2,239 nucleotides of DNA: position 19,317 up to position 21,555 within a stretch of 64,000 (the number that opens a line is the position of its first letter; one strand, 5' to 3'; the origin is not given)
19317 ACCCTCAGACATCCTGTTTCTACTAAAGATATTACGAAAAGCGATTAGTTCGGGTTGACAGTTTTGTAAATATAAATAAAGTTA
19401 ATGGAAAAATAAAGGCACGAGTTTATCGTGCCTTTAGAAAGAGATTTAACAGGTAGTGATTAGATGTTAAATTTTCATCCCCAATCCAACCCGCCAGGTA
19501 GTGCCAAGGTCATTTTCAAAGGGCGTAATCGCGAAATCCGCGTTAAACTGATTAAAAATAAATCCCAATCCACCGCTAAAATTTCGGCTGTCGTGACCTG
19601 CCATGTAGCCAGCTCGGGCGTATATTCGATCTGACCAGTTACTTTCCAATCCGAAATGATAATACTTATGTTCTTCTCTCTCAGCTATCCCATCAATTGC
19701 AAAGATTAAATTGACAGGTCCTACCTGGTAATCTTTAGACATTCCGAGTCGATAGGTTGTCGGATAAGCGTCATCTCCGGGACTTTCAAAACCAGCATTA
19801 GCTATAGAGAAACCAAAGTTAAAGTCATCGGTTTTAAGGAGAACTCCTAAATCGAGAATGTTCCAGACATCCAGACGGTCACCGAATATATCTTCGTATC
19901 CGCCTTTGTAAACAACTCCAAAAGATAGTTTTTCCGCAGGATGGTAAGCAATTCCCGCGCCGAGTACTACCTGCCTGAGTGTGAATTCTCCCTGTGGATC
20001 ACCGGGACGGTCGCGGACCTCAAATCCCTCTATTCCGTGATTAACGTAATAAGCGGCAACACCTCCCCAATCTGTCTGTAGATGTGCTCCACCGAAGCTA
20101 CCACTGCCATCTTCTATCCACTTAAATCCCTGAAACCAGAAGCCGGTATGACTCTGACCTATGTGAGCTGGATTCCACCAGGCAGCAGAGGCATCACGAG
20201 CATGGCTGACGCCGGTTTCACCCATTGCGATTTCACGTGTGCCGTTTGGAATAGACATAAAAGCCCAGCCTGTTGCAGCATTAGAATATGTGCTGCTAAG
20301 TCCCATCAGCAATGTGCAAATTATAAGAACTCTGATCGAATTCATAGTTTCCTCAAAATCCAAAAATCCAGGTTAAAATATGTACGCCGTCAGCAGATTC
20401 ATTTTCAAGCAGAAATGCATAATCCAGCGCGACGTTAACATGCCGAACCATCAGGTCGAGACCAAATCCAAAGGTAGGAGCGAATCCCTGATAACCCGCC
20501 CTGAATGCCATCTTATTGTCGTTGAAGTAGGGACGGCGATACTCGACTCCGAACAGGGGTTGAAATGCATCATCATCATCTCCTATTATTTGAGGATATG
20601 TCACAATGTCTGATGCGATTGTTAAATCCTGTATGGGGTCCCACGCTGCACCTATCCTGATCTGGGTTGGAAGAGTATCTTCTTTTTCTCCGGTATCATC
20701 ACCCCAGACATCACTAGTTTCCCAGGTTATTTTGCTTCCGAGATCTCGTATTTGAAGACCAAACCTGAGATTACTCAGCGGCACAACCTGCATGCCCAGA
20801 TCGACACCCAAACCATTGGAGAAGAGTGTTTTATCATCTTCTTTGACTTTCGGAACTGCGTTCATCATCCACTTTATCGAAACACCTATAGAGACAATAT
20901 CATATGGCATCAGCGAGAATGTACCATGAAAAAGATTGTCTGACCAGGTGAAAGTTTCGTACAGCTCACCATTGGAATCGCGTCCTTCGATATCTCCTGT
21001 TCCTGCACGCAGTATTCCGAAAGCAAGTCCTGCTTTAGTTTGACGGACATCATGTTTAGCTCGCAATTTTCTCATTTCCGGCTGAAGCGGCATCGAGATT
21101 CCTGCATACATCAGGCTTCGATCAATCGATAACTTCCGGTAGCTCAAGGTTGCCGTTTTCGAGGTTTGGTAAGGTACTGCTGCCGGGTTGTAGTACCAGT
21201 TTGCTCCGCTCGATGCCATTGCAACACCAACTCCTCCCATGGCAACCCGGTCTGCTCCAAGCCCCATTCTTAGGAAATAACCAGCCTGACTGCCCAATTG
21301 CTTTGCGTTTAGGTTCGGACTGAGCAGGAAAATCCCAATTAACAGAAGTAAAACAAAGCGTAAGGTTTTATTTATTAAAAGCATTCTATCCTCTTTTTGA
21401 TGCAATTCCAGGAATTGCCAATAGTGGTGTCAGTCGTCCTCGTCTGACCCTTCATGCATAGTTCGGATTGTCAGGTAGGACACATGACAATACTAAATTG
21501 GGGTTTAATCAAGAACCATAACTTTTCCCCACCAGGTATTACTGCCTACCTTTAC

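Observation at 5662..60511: Five paralogous small FadL/PorV-like barrels (298-350 aa) in 64 kb, each next to secretion or cell-surface genes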

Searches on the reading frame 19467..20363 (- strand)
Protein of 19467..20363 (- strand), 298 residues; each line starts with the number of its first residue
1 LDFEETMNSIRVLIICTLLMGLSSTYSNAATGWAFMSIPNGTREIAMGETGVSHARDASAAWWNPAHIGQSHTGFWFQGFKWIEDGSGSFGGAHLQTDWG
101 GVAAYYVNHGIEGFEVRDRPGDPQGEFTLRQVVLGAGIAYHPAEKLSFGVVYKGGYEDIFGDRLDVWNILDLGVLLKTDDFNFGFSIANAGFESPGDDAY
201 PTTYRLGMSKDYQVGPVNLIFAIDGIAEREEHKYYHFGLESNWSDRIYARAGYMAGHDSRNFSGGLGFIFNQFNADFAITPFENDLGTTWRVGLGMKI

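Call 8: search_protein_families(library=pfam, proteins=[window:19467-20363:-], max_evalue=1)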
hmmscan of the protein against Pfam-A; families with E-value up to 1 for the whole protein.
window:19467-20363:- (298 aa): 3 families
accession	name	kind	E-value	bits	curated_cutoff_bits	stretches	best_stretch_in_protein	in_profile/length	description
PF13505.12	OMP_b-brl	-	0.0017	19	28.7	2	181-297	22-137/175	Outer membrane protein beta-barrel domain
PF19572.5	PorV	-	0.018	15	27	1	30-68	10-48/243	Type IX secretion system protein PorV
PF11751.14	PorP_SprF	-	0.025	14.6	22.3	1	170-277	140-254/273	Type IX secretion system membrane protein PorP/SprF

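Call 9: search_protein_families(library=ncbifam, proteins=[window:19467-20363:-], max_evalue=1)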
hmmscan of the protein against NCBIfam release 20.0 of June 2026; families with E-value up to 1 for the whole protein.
window:19467-20363:- (298 aa): 4 families
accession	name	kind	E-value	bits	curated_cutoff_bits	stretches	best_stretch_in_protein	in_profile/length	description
NF033709.1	PorV_fam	subfamily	1.6e-27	97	90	1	31-297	2-325/326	PorV/PorQ family protein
NF033711.1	T9SS_PorQ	equivalog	1.7e-10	40.5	220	1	13-223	6-224/335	type IX secretion system protein PorQ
NF033710.1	T9SS_OM_PorV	equivalog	3.5e-09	36.3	250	2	25-69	18-62/367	type IX secretion system outer membrane channel protein PorV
NF052325.1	PorVQ2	equivalog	6.2e-08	31.9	325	1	32-68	26-62/354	putative type IX sorting system protein PorV2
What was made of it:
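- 19467..20345 (-): Barrel B, second barrel of the tandem pair (ORF to 20363; ATG at 20345). NF033709 97 bits against 90 (call 9).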

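Call 83: search_solved_structures(query=window:19467-20345:-, max_evalue=1)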
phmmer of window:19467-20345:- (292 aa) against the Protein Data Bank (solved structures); distinct sequences matched with E-value up to 1: 2.
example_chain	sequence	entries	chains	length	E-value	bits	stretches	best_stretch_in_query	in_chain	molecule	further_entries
6h3i_F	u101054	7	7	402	0.056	15.7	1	2-79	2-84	PorV | Type IX secretion system protein PorV domain-containing protein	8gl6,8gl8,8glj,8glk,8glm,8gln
5c53_B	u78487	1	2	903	0.33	13.2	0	10-76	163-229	Pol gamma B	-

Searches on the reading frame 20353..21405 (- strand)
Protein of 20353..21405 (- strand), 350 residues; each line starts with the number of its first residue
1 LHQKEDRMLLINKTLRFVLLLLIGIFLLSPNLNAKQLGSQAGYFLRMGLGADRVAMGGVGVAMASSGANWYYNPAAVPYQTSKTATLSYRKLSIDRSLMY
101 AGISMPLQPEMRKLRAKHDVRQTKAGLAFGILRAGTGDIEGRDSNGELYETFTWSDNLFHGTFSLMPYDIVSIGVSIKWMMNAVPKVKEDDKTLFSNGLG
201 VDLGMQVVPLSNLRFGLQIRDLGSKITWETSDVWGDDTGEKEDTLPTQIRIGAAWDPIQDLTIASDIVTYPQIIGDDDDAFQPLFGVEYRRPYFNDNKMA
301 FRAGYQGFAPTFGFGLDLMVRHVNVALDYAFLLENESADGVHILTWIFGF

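Call 8: search_protein_families(library=pfam, proteins=[window:20353-21405:-], max_evalue=1)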
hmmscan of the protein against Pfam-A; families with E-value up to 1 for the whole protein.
window:20353-21405:- (350 aa): 2 families
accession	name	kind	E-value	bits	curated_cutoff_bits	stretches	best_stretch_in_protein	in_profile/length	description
PF18990.6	DUF5723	-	0.0087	16.2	26.8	1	196-231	211-245/376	Family of unknown function (DUF5723)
PF19572.5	PorV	-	0.045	13.7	27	0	214-260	184-222/243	Type IX secretion system protein PorV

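Call 9: search_protein_families(library=ncbifam, proteins=[window:20353-21405:-], max_evalue=1)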
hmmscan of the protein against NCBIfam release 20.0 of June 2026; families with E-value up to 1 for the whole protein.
window:20353-21405:- (350 aa): 5 families
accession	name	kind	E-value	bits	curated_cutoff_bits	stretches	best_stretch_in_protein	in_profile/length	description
NF033709.1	PorV_fam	subfamily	1.6e-25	90.4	90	1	41-344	3-320/326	PorV/PorQ family protein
NF033710.1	T9SS_OM_PorV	equivalog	5.3e-12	45.6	250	1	39-260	23-234/367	type IX secretion system outer membrane channel protein PorV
NF033711.1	T9SS_PorQ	equivalog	1.5e-10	40.7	220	1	19-227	4-192/335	type IX secretion system protein PorQ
NF052325.1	PorVQ2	equivalog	4.1e-09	35.8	325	1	27-228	12-205/354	putative type IX sorting system protein PorV2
NF053685.1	BamG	equivalog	0.038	13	250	0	54-84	26-56/397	BamG family beta-barrel-assembly machinery protein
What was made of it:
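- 20353..21384 (-): Barrel C, first barrel of the tandem pair (ORF to 21405; ATG at 21384). NF033709 90.4 bits against 90 (call 9).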

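Call 30: find_homologous_proteins(query=window:20353-21384:-, max_evalue=0.00001)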
Query window:20353-21384:- (343 aa): 37 proteins with E <= 0.00001 among 3858 candidates.
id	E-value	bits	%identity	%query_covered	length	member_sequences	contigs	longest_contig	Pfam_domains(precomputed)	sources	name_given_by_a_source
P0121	4.1e-211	718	92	100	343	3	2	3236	-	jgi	-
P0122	5.3e-196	669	83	100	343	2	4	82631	-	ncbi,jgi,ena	-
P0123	1.4e-187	641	80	100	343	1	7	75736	-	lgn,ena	-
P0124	1.2e-113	398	57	92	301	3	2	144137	-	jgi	-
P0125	3.6e-112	393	54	92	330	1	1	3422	-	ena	-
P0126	4.8e-105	370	50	99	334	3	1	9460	-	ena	-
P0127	5.1e-103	363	47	99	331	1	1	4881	-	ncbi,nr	ncbi:MAG: hypothetical protein P9M15_04290 [Candidatus Electryoneaceae bacterium]|nr:hypothetical pr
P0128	3.9e-101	357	50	94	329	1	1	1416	-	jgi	-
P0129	1.6e-100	355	50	93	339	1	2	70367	-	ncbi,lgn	-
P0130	1.8e-100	354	50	99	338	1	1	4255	-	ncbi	-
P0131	2.4e-100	354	48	100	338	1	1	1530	-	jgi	jgi:hypothetical protein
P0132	5.8e-100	353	51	92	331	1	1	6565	-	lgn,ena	-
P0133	1.1e-99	352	50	100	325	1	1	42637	-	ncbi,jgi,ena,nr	ncbi:MAG: hypothetical protein P9X24_14455 [Candidatus Hatepunaea meridiana]|nr:hypothetical protein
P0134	4.5e-99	350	50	99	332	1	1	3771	-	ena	-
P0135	7.0e-97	343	48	95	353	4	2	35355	-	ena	-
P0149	9.8e-79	283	40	100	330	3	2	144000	-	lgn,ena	-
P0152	6.6e-32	129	30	96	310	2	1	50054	-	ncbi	ncbi:MAG: PorV/PorQ family protein [Fidelibacterota bacterium]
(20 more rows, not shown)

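Call 31: find_encoding_contigs(protein=P0149, flank=8000, max_places=1)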
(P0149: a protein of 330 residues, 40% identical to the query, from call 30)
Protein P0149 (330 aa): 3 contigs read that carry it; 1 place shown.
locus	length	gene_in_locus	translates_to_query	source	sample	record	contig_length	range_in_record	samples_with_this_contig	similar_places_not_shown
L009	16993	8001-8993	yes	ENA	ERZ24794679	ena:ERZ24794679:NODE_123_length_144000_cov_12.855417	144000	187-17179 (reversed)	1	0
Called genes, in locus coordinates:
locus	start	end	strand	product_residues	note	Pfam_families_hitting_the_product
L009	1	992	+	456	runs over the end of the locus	PF00149:Metallophos, PF12850:Metallophos_2 (faint)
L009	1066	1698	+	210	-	PF05724:TPMT, PF13489:Methyltransf_23, PF03848:TehB, PF05175:MTS, PF13847:Methyltransf_31, PF08241:Methyltransf_11, PF08242:Methyltransf_12, PF13649:Methyltransf_25, +2 more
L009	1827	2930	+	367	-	PF18962:Por_Secre_tail (weak)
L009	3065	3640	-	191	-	PF01464:SLT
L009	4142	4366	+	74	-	-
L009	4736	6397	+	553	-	-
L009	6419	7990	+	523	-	-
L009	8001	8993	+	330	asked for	-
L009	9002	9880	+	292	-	-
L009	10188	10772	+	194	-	-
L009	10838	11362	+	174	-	-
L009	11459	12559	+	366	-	PF04748:Polysacc_deac_2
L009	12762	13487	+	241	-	PF03740:PdxJ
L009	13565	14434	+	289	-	PF17957:Big_7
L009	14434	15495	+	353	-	PF17957:Big_7 (weak)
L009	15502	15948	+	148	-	PF17957:Big_7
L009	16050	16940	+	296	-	PF14505:DUF4438, PF20999:DUF4438_C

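Call 32: find_encoding_contigs(protein=P0152, flank=8000, max_places=1)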
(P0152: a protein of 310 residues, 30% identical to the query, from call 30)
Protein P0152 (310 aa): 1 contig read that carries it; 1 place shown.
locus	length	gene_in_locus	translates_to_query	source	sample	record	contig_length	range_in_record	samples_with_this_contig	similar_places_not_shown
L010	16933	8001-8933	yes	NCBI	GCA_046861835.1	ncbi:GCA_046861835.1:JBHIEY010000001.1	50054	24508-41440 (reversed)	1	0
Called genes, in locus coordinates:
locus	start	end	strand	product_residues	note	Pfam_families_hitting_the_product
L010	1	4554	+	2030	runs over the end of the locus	PF14349:SprA_N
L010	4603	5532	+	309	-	PF04389:Peptidase_M28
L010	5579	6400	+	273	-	-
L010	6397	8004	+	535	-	PF13860:FlgD_ig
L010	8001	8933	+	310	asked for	-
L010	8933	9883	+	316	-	-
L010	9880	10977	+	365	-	PF04748:Polysacc_deac_2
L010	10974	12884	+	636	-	PF00932:LTD, PF13229:Beta_helix (weak), PF13860:FlgD_ig (weak)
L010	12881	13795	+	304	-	-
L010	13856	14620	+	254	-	-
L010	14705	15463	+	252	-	PF00515:TPR_1 (faint), PF07719:TPR_2 (faint), PF13181:TPR_8 (faint), PF13414:TPR_11 (faint), PF13428:TPR_14 (faint), PF13432:TPR_16 (faint), PF21033:RMD1-3, PF23914:TPR_CcmH_CycH (faint), +2 more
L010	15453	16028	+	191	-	PF28549:NDPSase_N (weak), PF00293:NUDIX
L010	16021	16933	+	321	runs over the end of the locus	PF08331:QueG_DUF1730, PF13187:Fer4_9 (faint), PF00037:Fer4 (weak), PF13484:Fer4_16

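Call 41: search_solved_structures(query=A2, max_evalue=1)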
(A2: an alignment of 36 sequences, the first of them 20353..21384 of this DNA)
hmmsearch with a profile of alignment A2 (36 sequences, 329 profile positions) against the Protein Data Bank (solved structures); distinct sequences matched with E-value up to 1: 4.
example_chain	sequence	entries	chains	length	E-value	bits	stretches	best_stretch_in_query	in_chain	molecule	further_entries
6h3i_F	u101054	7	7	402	9.5e-09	37.7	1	14-236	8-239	PorV | Type IX secretion system protein PorV domain-containing protein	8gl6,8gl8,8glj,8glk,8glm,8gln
3bry_A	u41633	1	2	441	0.0046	19.1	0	34-93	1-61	TbuX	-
2gwf_A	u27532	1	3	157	0.44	12.5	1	130-215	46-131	Ubiquitin carboxyl-terminal hydrolase 8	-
1whb_A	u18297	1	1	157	0.44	12.5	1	130-215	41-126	KIAA0055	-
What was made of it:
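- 20353..21384 (-): The profile hits PorV 6h3i_F at E=9.5e-9 (call 41).
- The C profile hits PorV at 9.5e-9 (call 41).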

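Call 52: predict_structure(alignment_id=A2)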
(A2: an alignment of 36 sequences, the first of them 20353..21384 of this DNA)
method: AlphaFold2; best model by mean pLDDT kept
length: 343 residues; sequences in the alignment: 36
mean_pLDDT: 82.8   pTM: 0.78
mean pLDDT of the five models: 82.8, 80.7, 79.5, 74.7, 71.6
residues with pLDDT >= 90: 147; 70-90: 131; 50-70: 59; < 50: 6
segments of 3 or more residues with pLDDT < 50: 23-27
pLDDT, mean of each block of 10 residues (from residue 1): 75 75 48 64 90 89 94 93 82 93 59 79 90 78 82 95 94 84 78 93 95 73 56 63 95 95 83 87 90 93 91 91 82 84 91
secondary structure, 60 per line:
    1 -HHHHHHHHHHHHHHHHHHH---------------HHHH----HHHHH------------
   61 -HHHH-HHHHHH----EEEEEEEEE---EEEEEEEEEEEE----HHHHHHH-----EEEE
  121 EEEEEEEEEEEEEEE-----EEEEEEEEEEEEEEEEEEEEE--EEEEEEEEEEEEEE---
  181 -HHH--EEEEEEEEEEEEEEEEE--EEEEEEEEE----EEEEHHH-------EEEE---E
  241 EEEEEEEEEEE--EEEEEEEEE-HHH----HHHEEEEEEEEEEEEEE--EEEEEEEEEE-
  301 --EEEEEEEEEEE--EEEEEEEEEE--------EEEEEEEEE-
elements in order: H2-20 H36-39 H44-48 H62-65 H67-72 E77-85 E89-100 H105-111 E117-135 E141-161 E164-177 E187-203 E206-214 E219-222 E233-236 E240-251 E254-262 E274-287 E290-299 E303-313 E316-325 E334-342
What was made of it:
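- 20353..21384 (-): AF2 pLDDT 82.8, with an N-terminal plug-like segment and 14 strands (call 52).
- On PorV/PorQ family (NCBIfam NF033709): AF2 pLDDT 82.8, with 14 long strands after a helical N-terminal segment (call 52).
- Checked: The AF2 model of C has the N-terminal plug segment plus 14 long strands (call 52), so the shortness lies in the loops, not in missing strands.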

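Call 56: fold_search(model_id=the predicted structure, library=pdb)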
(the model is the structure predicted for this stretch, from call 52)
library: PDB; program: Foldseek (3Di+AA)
matches with E <= 10: 897; with E <= 0.001: 149
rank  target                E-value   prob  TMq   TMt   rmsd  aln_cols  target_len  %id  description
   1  8gl6_F                2.0e-11  1.00  0.62  0.58   7.0       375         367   16  The Type 9 Secretion System in vitro assembled, RemA-CTD substrate bound complex (released 2024-01-31)
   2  6h3i_F                3.4e-10  1.00  0.62  0.62   6.1       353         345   16  Structural snapshots of the Type 9 protein translocon (released 2018-11-07)
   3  3brz                  4.7e-09  1.00  0.58  0.51   7.7       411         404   12  Crystal structure of the Pseudomonas putida toluene transporter TodX (released 2008-06-10)
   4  2r88_A                5.2e-09  1.00  0.53  0.50   9.4       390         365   11  Crystal structure of the long-chain fatty acid transporter FadL mutant delta S3 kink (released 2008-09-23)
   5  2r89_A                5.8e-09  1.00  0.53  0.50   8.5       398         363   12  Crystal structure of the long-chain fatty acid transporter FadL mutant delta N3 (released 2008-09-23)
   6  6z38                  7.6e-09  1.00  0.55  0.47   9.7       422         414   12  TodX deltaS2S3 mutant monoaromatic hydrocarbon channel (released 2020-11-04)
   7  6z34                  9.9e-09  1.00  0.51  0.47  11.0       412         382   11  CymD monoaromatic hydrocarbon channel (released 2020-11-04)
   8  3bry_A                1.1e-08  1.00  0.57  0.51   8.6       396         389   14  Crystal structure of the Ralstonia pickettii toluene transporter TbuX (released 2008-06-10)
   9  2f1c                  1.7e-08  1.00  0.46  0.60   6.5       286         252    9  Crystal structure of the monomeric porin OmpG (released 2006-06-27)
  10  3pf1_A                2.2e-08  1.00  0.52  0.43  10.3       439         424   11  E. coli FadL Asp348Ala mutant (released 2011-05-25)
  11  3pgu                  3.6e-08  1.00  0.52  0.44  10.9       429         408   11  Phe3Glu mutant of EcFadL (released 2011-05-25)
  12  2r8a_A                3.8e-08  1.00  0.54  0.51   9.4       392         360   10  Crystal structure of the long-chain fatty acid transporter FadL mutant delta N8 (released 2008-09-23)
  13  3pgr                  5.2e-08  1.00  0.53  0.49   8.7       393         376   11  Asp348Arg mutant of EcFadL (released 2011-05-25)
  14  3pgs_A                5.5e-08  1.00  0.53  0.44   9.4       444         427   11  Phe3Gly mutant of EcFadL (released 2011-05-25)
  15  2r4o_A                8.9e-08  1.00  0.50  0.42  10.0       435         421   12  Crystal structure of the long-chain fatty acid transporter FadL mutant delta NPA (released 2008-09-16)
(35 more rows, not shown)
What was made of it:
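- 20353..21384 (-): Foldseek top hits are PorV 8gl6_F and 6h3i_F, E=2e-11, TM 0.62 (call 56).
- On PorV/PorQ family (NCBIfam NF033709): The best folds are PorV, then TodX and FadL (call 56).
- Closest known: BamG, the FadL-type barrel subunit of the Bacteroidota BAM complex. Same: BAM-complex chains appear among the structural hits of C (call 56).
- Closest known: FadL/TodX/TbuX hydrophobic-substrate channels and the UPF0164 family. Same: TodX and FadL are the next-best structural hits after PorV (call 56).
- The C model has 14 strands with PorV as best structural match, ahead of TodX and FadL (calls 52, 56). The best structural match of C is PorV (call 56).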

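Call 91: search_protein_families(library=ncbifam, proteins=[L010:8001-8933:+, L010:8933-9883:+], max_evalue=0.001)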
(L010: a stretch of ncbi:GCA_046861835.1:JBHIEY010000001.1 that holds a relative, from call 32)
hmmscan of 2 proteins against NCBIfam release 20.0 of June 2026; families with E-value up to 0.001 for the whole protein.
L010:8001-8933:+ (310 aa): 4 families
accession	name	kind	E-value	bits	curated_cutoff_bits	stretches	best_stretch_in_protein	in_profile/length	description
NF033709.1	PorV_fam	subfamily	7.6e-28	98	90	1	25-295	3-310/326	PorV/PorQ family protein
NF052325.1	PorVQ2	equivalog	3.9e-19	68.8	325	1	7-196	8-207/354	putative type IX sorting system protein PorV2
NF033711.1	T9SS_PorQ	equivalog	1.8e-18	66.7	220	1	10-188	10-187/335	type IX secretion system protein PorQ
NF033710.1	T9SS_OM_PorV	equivalog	2.8e-07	30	250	1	24-178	24-187/367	type IX secretion system outer membrane channel protein PorV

L010:8933-9883:+ (316 aa): 2 families
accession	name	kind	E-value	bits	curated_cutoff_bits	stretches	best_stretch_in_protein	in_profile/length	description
NF033711.1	T9SS_PorQ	equivalog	4.6e-17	62.1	220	1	27-224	27-213/335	type IX secretion system protein PorQ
NF033709.1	PorV_fam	subfamily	2.3e-15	57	90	1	26-225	4-207/326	PorV/PorQ family protein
